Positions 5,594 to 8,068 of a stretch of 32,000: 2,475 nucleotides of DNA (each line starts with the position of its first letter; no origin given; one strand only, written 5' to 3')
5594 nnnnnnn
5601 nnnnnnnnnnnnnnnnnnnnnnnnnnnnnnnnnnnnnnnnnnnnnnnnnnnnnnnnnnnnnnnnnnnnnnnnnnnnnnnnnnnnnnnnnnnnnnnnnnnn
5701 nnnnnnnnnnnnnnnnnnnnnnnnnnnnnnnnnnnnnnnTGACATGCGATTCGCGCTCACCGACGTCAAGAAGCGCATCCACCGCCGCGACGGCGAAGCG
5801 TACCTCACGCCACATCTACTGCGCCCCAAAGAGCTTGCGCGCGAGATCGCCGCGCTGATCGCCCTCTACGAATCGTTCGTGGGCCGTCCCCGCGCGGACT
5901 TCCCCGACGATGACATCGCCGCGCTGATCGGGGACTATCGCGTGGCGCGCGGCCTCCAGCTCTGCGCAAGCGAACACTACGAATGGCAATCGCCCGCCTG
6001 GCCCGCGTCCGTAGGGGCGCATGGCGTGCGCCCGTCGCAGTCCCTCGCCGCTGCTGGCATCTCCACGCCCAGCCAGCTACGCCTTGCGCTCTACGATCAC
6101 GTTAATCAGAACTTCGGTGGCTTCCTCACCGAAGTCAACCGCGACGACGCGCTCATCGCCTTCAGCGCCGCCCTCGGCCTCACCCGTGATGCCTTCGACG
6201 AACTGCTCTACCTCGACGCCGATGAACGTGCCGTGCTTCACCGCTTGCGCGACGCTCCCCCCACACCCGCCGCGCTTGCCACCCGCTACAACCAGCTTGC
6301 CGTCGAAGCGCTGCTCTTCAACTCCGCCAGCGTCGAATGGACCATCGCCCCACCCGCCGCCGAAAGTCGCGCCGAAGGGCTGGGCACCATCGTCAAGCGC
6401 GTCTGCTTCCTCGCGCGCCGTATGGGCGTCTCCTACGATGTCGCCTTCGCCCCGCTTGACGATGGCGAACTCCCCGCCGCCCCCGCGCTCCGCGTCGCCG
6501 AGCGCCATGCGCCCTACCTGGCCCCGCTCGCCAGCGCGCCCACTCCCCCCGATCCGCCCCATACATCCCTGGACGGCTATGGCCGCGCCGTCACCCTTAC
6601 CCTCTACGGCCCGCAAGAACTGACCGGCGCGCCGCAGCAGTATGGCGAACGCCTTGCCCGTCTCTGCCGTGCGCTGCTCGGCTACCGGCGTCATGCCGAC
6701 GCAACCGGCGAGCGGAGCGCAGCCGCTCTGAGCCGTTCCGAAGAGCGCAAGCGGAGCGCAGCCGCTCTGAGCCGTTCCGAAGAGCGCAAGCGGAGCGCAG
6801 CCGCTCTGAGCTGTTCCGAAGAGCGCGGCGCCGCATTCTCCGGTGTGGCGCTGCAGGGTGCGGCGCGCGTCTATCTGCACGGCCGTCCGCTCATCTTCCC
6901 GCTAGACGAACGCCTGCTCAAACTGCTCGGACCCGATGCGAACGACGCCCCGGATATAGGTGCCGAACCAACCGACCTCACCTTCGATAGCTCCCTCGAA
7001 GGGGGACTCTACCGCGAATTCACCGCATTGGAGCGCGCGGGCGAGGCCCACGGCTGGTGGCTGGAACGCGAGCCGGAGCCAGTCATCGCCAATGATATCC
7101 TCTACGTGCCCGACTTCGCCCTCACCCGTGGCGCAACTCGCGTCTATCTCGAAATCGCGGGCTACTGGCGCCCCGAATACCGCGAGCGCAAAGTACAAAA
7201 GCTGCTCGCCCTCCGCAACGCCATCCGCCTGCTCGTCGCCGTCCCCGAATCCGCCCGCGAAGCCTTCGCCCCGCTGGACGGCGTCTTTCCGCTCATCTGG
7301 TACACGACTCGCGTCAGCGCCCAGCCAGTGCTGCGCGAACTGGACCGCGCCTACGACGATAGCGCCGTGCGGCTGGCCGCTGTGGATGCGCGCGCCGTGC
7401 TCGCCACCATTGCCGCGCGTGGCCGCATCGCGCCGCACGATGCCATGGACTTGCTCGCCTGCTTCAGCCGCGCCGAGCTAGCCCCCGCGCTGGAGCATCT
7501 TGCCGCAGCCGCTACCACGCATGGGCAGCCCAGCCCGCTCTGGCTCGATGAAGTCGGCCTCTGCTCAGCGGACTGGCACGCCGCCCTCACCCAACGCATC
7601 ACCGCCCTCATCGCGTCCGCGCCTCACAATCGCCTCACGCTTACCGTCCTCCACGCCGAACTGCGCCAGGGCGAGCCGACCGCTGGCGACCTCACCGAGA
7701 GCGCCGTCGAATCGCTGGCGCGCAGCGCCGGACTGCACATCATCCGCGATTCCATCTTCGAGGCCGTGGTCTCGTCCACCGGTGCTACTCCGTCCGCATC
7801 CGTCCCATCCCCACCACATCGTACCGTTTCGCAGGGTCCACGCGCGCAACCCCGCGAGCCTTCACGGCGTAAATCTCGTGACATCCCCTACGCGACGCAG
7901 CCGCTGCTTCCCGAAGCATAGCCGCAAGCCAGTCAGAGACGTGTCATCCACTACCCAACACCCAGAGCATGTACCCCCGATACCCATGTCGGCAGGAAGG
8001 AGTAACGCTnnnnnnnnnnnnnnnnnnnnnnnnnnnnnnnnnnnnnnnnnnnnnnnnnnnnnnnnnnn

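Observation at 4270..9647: XPB helicase and Bax1/DUF790 nuclease pair with a 1-nt stop-start gap, followed by a double zinc-finger protein: candidate three-gene DNA surveillance module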

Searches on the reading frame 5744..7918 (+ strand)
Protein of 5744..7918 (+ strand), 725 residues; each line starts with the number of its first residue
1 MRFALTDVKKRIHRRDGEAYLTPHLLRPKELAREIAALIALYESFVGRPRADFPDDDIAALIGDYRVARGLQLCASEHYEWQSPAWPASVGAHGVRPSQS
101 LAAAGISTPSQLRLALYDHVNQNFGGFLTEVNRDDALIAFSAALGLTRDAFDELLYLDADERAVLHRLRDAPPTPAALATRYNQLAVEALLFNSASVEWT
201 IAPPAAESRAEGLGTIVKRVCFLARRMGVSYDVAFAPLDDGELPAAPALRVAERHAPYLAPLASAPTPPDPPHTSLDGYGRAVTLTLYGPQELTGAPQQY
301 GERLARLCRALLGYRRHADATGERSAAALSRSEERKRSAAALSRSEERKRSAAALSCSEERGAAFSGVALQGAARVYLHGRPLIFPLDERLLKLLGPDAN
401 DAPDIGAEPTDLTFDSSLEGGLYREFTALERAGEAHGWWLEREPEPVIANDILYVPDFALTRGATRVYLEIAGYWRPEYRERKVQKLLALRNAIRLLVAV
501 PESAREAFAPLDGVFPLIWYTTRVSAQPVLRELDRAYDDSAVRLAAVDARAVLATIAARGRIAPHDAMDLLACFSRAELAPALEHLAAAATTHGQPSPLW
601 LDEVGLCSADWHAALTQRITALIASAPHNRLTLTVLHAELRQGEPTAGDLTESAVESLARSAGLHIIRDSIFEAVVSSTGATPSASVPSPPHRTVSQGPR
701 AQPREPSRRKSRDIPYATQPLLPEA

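Call 9: search_protein_families(library=pfam, proteins=[window:5744-7918:+], max_evalue=0.01)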
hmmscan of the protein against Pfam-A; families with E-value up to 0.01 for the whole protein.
window:5744-7918:+ (725 aa): 1 family
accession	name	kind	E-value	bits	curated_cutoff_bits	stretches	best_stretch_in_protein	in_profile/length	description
PF05626.16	DUF790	-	2.8e-41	142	28.8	2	409-531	267-385/387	Protein of unknown function (DUF790)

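Call 10: search_protein_families(library=padloc, proteins=[window:5744-7918:+], max_evalue=0.01)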
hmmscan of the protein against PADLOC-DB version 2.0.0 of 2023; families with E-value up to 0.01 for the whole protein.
window:5744-7918:+ (725 aa): 0 families

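Call 11: search_protein_families(library=ncbifam, proteins=[window:5744-7918:+], max_evalue=0.01)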
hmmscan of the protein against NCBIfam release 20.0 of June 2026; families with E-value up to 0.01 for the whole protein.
window:5744-7918:+ (725 aa): 2 families
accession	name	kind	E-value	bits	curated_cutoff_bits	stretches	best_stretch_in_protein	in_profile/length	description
NF053695.1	EndNBax1SULTO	equivalog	1.9e-21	76.4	500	1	408-539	255-376/478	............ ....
NF053694.1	EndNBax1ARCFU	equivalog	4.6e-16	58.7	500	1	411-498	257-336/342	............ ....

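Call 20: find_homologous_proteins(query=window:5744-7918:+)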
Query window:5744-7918:+ (725 aa): 446 proteins with E <= 0.001 among 8000 candidates; the best 120 are listed.
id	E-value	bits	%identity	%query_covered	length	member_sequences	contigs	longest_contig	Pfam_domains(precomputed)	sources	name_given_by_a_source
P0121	0.0e+0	1597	100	100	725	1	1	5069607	PF05626.17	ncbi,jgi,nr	ncbi:MAG: hypothetical protein OJF49_003811 [Ktedonobacterales bacterium]|jgi:predicted nuclease of 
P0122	3.7e-192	659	50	100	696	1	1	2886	PF05626.17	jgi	jgi:predicted nuclease of restriction endonuclease-like RecB superfamily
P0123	1.8e-186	640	50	98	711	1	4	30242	PF05626.17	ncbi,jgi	ncbi:MAG TPA: DUF790 family protein [Ktedonobacterales bacterium]|jgi:predicted nuclease of restrict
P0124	2.6e-186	639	50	98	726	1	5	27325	PF05626.17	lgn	-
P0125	8.5e-185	634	50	98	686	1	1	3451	PF05626.17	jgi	-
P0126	7.5e-184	631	50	98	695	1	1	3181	PF05626.17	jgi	-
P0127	7.7e-184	631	49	99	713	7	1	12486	PF05626.17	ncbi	ncbi:MAG: DUF790 family protein [Ktedonobacterales bacterium]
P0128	3.3e-183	629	49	98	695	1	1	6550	PF05626.17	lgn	-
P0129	5.1e-183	628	47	99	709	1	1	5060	PF05626.17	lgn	-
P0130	8.0e-183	628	51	98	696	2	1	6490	PF05626.17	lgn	-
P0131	1.2e-182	627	49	99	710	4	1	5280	PF05626.17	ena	-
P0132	1.7e-182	627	50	98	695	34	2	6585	PF05626.17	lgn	-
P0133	7.3e-182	625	50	98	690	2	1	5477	PF05626.17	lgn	-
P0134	7.9e-182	625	50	100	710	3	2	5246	PF05626.17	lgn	-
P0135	9.8e-182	624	49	98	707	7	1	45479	PF05626.17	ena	-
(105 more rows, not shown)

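Call 25: search_solved_structures(query=window:5744-7918:+, max_evalue=1, show_alignments=2)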
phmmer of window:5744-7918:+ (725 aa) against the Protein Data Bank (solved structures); distinct sequences matched with E-value up to 1: 5.
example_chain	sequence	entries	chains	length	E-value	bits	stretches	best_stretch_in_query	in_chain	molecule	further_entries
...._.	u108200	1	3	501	4.4e-14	55.1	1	412-525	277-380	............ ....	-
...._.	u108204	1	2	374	4.6e-14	55.1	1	412-509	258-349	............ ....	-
6p4f_B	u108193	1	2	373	4.7e-14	55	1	412-509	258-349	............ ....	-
6p66_B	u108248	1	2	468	5.3e-14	54.9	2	412-534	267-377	DNA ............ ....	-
8gy8_A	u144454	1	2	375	2.2e-09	39.6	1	414-500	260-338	Putative translation initiation factor (IF-2 homolog)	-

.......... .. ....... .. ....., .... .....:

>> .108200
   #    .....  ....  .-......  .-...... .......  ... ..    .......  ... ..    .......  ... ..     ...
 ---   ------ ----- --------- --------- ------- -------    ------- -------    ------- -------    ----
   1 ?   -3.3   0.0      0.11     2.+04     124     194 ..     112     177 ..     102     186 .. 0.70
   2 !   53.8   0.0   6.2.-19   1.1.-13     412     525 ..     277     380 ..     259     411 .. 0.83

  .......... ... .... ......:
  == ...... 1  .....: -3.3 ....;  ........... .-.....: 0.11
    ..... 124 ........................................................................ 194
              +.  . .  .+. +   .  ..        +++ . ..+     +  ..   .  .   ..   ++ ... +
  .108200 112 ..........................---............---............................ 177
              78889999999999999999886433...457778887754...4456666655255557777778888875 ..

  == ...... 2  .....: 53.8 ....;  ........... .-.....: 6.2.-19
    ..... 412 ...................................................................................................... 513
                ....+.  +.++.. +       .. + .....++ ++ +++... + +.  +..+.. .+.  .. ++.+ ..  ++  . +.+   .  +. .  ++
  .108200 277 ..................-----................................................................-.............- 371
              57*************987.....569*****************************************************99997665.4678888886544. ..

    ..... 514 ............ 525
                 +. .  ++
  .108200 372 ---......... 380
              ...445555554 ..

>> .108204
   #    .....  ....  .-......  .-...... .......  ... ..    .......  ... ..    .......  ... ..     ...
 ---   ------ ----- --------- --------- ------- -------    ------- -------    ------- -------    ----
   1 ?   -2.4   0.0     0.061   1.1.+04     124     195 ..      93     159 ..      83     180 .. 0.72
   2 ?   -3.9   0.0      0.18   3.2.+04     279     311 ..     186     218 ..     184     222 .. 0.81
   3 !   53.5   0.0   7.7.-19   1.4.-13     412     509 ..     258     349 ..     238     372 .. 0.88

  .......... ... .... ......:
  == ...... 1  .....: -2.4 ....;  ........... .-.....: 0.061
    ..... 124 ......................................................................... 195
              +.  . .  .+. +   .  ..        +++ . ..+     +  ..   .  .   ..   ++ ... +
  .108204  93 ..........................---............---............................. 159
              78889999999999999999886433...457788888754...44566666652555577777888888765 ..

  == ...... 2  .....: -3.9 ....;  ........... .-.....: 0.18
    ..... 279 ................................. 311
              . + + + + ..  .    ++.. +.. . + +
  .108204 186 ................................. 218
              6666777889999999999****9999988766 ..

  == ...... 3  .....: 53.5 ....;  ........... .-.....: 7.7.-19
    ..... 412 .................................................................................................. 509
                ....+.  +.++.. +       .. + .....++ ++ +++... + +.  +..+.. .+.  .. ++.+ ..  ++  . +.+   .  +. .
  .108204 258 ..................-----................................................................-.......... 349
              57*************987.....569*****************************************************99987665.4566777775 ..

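Call 33: find_related_loci(query=A2, collection=genome_contigs, flank=8000)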
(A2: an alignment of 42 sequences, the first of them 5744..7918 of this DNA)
Query A2 (725 aa) in genome_contigs; peptide patterns used: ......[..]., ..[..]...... (x = any residue, [..] = any of these).
240 stretches matched a pattern; 154 encode a relative of the query (tblastn E <= 1e-3); the best 80 are kept; 80 distinct loci.
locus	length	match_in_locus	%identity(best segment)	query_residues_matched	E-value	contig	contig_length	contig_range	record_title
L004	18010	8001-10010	50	1-711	0e+0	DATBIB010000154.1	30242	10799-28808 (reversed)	MAG TPA_asm: Ktedonobacterales bacterium isolate SMAG_U3883 k141_2399081, whole genome shotgun sequence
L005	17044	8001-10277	47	1-722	0e+0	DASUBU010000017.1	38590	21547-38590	MAG TPA_asm: Ktedonobacterales bacterium isolate SMAG_U2529 k141_1349780, whole genome shotgun sequence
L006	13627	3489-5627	46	1-723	0e+0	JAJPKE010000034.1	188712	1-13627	MAG: Chloroflexota bacterium isolate Centralia_MAG_65 k107_25196384, whole genome shotgun sequence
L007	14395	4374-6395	48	1-711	0e+0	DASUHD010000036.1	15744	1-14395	MAG TPA_asm: Ktedonobacterales bacterium isolate SMAG_U1423 k141_613733, whole genome shotgun sequence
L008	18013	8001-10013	48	1-712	0e+0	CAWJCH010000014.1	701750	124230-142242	MAG: uncultured Chloroflexia bacterium isolate MFD06714.bin.2.15 genome assembly, contig: contig_23031, whole genome sho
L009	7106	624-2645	48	1-711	0e+0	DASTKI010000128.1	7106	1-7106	MAG TPA_asm: Ktedonobacterales bacterium isolate SMAG_U2012 k141_94380, whole genome shotgun sequence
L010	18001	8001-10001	50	1-709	0e+0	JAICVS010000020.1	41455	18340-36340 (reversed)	MAG: Ktedonobacterales bacterium isolate LS_FP_2_bin.4 k141_4805091_length_41455_cov_13.5675, whole genome shotgun seque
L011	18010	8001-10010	48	1-711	4e-177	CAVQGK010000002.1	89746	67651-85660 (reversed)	MAG: uncultured Chloroflexia bacterium isolate MFD05502.bin.2.92 genome assembly, contig: contig_27713, whole genome sho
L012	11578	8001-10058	48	1-710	2e-176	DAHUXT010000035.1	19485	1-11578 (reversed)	MAG TPA_asm: Ktedonobacteria bacterium isolate clean1966 NODE_35_length_19485_cov_1.722125, whole genome shotgun sequenc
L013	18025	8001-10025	47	1-720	4e-176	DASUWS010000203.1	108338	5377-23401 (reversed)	MAG TPA_asm: Ktedonobacterales bacterium isolate SMAG_U1849 k141_1065737, whole genome shotgun sequence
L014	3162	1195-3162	49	1-655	0e+0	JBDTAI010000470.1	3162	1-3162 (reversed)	MAG: Ktedonobacterales bacterium isolate cluster2_bin.105 k127_935938, whole genome shotgun sequence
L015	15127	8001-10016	46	1-723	1e-171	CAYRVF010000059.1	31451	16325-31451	MAG TPA_asm: uncultured Ktedonobacterales bacterium isolate SRP272529_co1_100 genome assembly, contig: NODE_2089_length_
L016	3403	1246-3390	47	1-692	3e-177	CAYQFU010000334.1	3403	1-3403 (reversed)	MAG TPA_asm: uncultured Ktedonobacterales bacterium isolate SRP272529_co2_314 genome assembly, contig: NODE_58117_length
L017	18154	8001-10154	44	1-689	5e-166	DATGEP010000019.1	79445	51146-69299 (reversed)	MAG TPA_asm: Ktedonobacterales bacterium isolate SMAG_U9705 k141_232011, whole genome shotgun sequence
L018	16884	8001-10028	47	1-725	5e-165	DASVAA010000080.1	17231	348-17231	MAG TPA_asm: Ktedonobacterales bacterium isolate SMAG_U1939 k141_645339, whole genome shotgun sequence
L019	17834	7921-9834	46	1-686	6e-172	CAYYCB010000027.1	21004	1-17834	MAG TPA_asm: uncultured Ktedonobacterales bacterium isolate SRP272529_co2_235 genome assembly, contig: NODE_4096_length_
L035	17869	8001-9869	36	1-688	3e-118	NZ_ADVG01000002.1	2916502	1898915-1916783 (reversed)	Ktedonobacter racemifer DSM 44963 strain SOSP1-21 Krac_Contig205, whole genome shotgun sequence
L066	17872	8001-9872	36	1-680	5e-103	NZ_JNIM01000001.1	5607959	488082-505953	Thermogemmatispora carboxidivorans strain PM5 N688DRAFT_scf7180000000002_quiver_dupTrim_7460.1_C, whole genome shotgun s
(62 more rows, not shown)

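Call 39: search_protein_families(library=pfam, proteins=[L035:5079-7628:-, L035:10386-12443:+, L066:5260-7485:-, L066:10145-12109:+, L035:2436-3389:+, L066:2667-3629:+], max_evalue=0.001)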
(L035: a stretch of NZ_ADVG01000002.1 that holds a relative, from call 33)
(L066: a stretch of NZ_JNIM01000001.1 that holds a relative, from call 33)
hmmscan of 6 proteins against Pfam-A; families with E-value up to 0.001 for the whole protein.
L035:5079-7628:- (849 aa): 3 families
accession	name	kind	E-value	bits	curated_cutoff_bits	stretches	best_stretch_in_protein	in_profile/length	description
PF00069.31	Pkinase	-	1.3e-28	100.6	31.7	1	32-296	1-258/263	Protein kinase domain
PF07714.23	PK_Tyr_Ser-Thr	-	2.7e-20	73.2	23.1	1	33-291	2-250/258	Protein tyrosine and serine/threonine kinase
PF03109.22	ABC1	-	0.00097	18.8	22.9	0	111-194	142-213/244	ABC1 atypical kinase-like domain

L035:10386-12443:+ (685 aa): 4 families
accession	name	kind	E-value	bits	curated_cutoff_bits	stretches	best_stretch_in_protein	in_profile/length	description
PF13191.12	AAA_16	-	1.1e-24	88.3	32.6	1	323-502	1-166/167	AAA ATPase domain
PF03704.23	BTAD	-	5e-15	56.6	22.1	1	122-263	1-145/146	Bacterial transcriptional activator domain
PF13401.12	AAA_22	-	1.2e-05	26.1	27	1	351-493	7-109/130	AAA domain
PF00486.34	Trans_reg_C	-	1.7e-05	25.2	26.2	1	43-95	9-60/77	Transcriptional regulatory protein, C terminal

L066:5260-7485:- (741 aa): 3 families
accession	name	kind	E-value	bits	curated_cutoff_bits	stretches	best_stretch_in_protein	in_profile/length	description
PF00069.31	Pkinase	-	1.2e-39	136.7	31.7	1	13-275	3-259/263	Protein kinase domain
PF07714.23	PK_Tyr_Ser-Thr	-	2.4e-25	89.7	23.1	1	13-268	3-249/258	Protein tyrosine and serine/threonine kinase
PF10099.14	RskA_C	-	3.5e-06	27.7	29.4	1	416-517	38-133/135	Anti-sigma-K factor rskA, C-terminal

L066:10145-12109:+ (654 aa): 3 families
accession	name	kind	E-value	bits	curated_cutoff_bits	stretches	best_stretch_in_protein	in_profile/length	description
PF00069.31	Pkinase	-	2.4e-46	158.7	31.7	1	16-273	3-253/263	Protein kinase domain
PF07714.23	PK_Tyr_Ser-Thr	-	3.8e-33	115.3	23.1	1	15-272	2-249/258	Protein tyrosine and serine/threonine kinase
PF03109.22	ABC1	-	8.9e-06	25.5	22.9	1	95-172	143-215/244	ABC1 atypical kinase-like domain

L035:2436-3389:+ (317 aa): 14 families
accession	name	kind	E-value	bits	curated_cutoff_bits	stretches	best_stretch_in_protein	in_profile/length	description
PF03308.22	MeaB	-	1.3e-94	316.7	23.1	1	16-281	1-271/273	Methylmalonyl Co-A mutase-associated GTPase MeaB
PF02492.25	cobW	-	1.6e-07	31.5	20.7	1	46-205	2-166/180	CobW/HypB/UreG, nucleotide-binding domain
PF00448.28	SRP54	-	2e-06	28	22.7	1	46-167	3-114/196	SRP54-type protein, GTPase domain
PF00009.33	GTP_EFTU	-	2.1e-06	27.9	26.5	0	181-244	120-185/188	Elongation factor Tu GTP binding domain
PF13401.12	AAA_22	-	5.2e-06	27.2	27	1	43-103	4-62/130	AAA domain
PF03266.21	NTPase_1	-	4.5e-05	23.8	23.9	1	47-79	2-34/168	NTPase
PF13191.12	AAA_16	-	9e-05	23.5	32.6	1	40-77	20-55/167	AAA ATPase domain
PF03205.20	MobB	-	0.00018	21.9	26.6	1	46-79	1-34/133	Molybdopterin guanine dinucleotide synthesis protein B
PF24883.2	NPHP3_N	-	0.00019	22.1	24.8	0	39-76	17-54/164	Nephrocystin 3, N-terminal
PF20720.3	nSTAND3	-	0.00045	20.4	27.2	0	43-75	16-48/155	Novel STAND NTPase 3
PF03193.22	RsgA_GTPase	-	0.00062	20.1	30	0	34-69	97-131/174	RsgA GTPase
PF01926.29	MMR_HSR1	-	0.00077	20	21.9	0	47-103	2-55/113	50S ribosome-binding GTPase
PF13238.12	AAA_18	-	0.0008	20.3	29.4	0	47-67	1-21/128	AAA domain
PF03029.23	ATP_bind_1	-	0.00088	19.6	27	0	49-83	1-35/240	Conserved hypothetical ATP binding protein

L066:2667-3629:+ (320 aa): 16 families
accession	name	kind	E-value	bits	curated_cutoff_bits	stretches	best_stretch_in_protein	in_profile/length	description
PF03308.22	MeaB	-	8.1e-96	320.6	23.1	1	20-283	1-269/273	Methylmalonyl Co-A mutase-associated GTPase MeaB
PF01656.29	CbiA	-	1.6e-06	28.5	25.4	1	57-237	8-54/125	CobQ/CobB/MinD/ParA nucleotide binding domain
PF13191.12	AAA_16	-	1.7e-06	29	32.6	1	41-90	15-66/167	AAA ATPase domain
PF02492.25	cobW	-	1.7e-06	28.2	20.7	1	50-208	2-165/180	CobW/HypB/UreG, nucleotide-binding domain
PF13401.12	AAA_22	-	1.9e-06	28.7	27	1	48-109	5-64/130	AAA domain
PF00448.28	SRP54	-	7.4e-05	22.9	22.7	1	50-171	3-114/196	SRP54-type protein, GTPase domain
PF20720.3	nSTAND3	-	0.00012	22.2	27.2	1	45-82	14-51/155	Novel STAND NTPase 3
PF07693.20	KAP_NTPase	-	0.00018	21.3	20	0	44-88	16-60/293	KAP family P-loop domain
PF03029.23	ATP_bind_1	-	0.00023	21.5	27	1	53-88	1-36/240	Conserved hypothetical ATP binding protein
PF00009.33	GTP_EFTU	-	0.00024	21.2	26.5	0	186-248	121-185/188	Elongation factor Tu GTP binding domain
PF01926.29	MMR_HSR1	-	0.00025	21.6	21.9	0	51-86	2-36/113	50S ribosome-binding GTPase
PF03193.22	RsgA_GTPase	-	0.00026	21.3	30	0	35-74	94-132/174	RsgA GTPase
PF03266.21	NTPase_1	-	0.00036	20.9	23.9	1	51-80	2-31/168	NTPase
PF13238.12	AAA_18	-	0.00069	20.5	29.4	0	51-72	1-22/128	AAA domain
PF03205.20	MobB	-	0.00098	19.5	26.6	0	50-84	1-35/133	Molybdopterin guanine dinucleotide synthesis protein B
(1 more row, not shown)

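Call 53: search_dna_similar(query=window:5744-7918:+, collection=plasmids, mode=protein, max_rows=25)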
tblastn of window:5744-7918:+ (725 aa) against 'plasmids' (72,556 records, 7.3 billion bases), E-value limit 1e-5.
Records with a match: 2; places in all: 2; records where one place covers at least 80% of the query: 0.
Best place of each record, by identity: <60% 2.
By first word of the organism name: Natrinema 1; Deinococcus 1.
By predicted mobility (MOB-suite, as given by PLSDB): non-mobilizable 2.
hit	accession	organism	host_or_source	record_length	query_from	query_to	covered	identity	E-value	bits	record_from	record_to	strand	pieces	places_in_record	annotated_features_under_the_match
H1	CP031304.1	Natrinema thermotolerans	Cell culture,Korean salt-fermented food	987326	389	503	16%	41.5%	1e-10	73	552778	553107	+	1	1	DUF790 family protein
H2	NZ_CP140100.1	Deinococcus sp. AB2017081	pure culture,soil near an iron factory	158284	408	536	18%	34.1%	3e-6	59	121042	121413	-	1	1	DUF790 family protein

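Call 54: search_dna_similar(query=window:5744-7918:+, collection=phages, mode=protein, max_rows=15)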
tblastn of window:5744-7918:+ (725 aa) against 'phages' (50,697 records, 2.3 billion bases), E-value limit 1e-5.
No match.
